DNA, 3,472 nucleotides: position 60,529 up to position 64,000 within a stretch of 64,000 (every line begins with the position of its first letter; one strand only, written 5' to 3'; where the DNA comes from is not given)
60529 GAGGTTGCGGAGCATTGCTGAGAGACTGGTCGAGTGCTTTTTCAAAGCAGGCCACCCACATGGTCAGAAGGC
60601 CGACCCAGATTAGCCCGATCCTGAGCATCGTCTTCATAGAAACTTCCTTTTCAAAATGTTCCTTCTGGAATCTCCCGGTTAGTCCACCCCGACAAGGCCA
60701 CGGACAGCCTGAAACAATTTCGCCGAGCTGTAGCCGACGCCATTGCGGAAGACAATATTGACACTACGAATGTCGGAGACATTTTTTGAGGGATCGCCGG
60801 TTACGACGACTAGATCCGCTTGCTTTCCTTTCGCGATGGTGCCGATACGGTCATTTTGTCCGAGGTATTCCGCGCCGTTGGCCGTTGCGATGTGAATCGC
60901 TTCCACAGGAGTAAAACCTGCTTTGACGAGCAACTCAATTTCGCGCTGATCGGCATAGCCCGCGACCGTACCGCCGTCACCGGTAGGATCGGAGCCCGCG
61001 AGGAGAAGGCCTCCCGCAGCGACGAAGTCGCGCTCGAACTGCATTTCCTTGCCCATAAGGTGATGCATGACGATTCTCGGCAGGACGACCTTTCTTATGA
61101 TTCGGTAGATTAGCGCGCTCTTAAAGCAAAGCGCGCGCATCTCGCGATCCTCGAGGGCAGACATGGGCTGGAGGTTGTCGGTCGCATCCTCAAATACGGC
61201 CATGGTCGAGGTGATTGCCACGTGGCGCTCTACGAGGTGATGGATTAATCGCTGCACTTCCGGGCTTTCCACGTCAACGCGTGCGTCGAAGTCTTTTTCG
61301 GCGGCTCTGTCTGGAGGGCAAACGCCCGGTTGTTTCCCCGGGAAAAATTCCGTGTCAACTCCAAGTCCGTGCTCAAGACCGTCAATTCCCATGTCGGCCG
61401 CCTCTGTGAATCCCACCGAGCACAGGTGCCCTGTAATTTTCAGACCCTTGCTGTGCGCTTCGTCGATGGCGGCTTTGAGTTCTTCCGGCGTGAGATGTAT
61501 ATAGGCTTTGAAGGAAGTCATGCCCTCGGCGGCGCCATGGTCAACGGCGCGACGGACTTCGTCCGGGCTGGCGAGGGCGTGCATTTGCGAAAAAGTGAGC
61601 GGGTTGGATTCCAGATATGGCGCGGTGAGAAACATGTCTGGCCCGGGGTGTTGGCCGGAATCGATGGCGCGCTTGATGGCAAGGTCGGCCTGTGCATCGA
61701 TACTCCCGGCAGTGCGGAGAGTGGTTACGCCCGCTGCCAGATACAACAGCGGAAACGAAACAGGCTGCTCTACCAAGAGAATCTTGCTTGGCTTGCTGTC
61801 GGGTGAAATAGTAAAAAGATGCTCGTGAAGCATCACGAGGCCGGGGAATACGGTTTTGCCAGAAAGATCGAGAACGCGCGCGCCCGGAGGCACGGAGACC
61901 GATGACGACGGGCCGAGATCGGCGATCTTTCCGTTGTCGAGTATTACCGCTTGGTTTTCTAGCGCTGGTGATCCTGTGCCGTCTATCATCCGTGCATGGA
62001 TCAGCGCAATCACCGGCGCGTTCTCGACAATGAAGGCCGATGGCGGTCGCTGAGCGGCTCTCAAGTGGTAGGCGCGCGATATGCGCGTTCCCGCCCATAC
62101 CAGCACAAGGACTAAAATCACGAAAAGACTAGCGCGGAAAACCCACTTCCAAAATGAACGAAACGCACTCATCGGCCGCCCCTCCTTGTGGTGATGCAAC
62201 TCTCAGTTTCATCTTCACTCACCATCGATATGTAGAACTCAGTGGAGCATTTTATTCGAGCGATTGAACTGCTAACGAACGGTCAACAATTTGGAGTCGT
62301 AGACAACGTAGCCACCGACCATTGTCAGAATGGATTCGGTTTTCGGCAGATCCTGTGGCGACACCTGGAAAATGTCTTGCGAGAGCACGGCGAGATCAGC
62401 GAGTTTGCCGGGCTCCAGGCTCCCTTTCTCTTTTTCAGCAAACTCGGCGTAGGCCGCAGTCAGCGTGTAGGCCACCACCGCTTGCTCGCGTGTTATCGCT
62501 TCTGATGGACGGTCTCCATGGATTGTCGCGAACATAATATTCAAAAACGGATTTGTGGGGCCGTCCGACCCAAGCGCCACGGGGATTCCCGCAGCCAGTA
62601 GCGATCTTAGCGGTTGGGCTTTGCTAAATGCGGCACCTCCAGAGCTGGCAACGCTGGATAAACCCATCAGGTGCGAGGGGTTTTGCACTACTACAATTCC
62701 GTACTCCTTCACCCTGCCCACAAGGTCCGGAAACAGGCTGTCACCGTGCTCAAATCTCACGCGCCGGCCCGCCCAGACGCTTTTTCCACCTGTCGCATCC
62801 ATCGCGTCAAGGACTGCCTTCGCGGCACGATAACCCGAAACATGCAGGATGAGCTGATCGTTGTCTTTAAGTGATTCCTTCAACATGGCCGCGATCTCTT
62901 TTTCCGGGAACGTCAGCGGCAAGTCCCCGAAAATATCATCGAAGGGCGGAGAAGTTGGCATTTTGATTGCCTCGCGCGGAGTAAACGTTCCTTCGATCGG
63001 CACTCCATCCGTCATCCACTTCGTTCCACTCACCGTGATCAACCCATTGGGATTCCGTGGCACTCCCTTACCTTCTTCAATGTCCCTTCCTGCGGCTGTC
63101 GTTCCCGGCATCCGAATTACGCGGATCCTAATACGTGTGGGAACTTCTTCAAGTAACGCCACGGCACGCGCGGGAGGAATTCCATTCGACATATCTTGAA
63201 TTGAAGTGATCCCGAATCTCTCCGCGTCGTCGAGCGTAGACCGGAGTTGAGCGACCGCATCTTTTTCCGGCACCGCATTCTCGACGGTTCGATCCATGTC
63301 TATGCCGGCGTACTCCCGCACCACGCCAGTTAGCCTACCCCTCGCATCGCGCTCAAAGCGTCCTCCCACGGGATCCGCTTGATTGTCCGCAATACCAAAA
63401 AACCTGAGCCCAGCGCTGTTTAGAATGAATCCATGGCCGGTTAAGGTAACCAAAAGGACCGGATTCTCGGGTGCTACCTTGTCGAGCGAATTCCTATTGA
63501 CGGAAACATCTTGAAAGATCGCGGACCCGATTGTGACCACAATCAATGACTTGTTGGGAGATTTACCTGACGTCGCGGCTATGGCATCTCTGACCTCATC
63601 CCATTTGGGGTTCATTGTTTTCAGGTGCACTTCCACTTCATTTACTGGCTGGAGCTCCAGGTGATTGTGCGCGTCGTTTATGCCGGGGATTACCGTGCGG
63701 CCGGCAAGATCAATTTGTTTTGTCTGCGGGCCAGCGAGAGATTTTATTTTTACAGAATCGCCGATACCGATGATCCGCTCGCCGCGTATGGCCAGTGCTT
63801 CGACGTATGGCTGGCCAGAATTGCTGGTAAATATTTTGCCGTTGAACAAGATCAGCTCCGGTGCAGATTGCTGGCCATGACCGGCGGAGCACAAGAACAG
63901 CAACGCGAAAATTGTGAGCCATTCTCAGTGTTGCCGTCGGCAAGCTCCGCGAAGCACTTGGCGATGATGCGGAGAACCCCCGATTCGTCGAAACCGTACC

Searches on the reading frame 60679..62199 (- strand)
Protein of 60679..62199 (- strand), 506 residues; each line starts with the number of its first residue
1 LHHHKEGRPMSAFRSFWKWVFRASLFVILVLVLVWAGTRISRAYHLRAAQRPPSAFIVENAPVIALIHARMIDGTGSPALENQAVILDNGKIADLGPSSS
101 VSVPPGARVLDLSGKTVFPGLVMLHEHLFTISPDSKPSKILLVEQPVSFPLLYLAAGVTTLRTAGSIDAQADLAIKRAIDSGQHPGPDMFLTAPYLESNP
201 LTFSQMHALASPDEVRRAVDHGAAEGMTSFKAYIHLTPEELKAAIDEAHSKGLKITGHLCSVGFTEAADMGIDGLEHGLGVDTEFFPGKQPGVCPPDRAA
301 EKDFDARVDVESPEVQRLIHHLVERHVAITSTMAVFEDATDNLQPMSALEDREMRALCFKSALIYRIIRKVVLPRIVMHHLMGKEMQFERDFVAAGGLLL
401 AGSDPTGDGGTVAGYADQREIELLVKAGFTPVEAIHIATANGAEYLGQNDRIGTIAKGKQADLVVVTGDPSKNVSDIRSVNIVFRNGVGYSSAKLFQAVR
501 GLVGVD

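Call 78: search_protein_families(library=pfam, proteins=[window:60679-62199:-], max_evalue=0.001)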
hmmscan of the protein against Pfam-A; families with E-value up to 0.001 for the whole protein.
window:60679-62199:- (506 aa): 2 families
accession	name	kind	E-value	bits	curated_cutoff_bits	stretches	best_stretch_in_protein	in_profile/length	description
PF01979.26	Amidohydro_1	-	1.3e-21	77.6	25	1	153-487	45-342/345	Amidohydrolase family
PF07969.17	Amidohydro_3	-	1.1e-10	42.1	29.7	1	432-472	410-450/472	Amidohydrolase family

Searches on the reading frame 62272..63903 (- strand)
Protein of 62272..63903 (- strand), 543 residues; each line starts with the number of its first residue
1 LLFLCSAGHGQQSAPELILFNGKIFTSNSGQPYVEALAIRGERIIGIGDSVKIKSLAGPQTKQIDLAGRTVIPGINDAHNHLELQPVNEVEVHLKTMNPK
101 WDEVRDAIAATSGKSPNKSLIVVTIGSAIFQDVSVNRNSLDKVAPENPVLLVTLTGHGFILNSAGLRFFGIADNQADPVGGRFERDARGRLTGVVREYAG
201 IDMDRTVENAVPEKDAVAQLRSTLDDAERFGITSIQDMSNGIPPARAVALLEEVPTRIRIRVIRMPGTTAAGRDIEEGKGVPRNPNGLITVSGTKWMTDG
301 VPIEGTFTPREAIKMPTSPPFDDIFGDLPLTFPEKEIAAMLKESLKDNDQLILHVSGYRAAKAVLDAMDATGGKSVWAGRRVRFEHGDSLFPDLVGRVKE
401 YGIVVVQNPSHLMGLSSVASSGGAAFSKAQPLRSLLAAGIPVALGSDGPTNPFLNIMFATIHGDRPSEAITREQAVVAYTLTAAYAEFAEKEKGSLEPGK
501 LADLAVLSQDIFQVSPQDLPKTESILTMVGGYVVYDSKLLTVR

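Call 78: search_protein_families(library=pfam, proteins=[window:62272-63903:-], max_evalue=0.001)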
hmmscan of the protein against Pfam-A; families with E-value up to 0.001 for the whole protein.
window:62272-63903:- (543 aa): 2 families
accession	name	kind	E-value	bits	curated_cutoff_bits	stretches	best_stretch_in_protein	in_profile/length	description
PF07969.17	Amidohydro_3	-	8.9e-63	213.8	29.7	1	64-535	3-472/472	Amidohydrolase family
PF01979.26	Amidohydro_1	-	4.5e-12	46.3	25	1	211-517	29-332/345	Amidohydrolase family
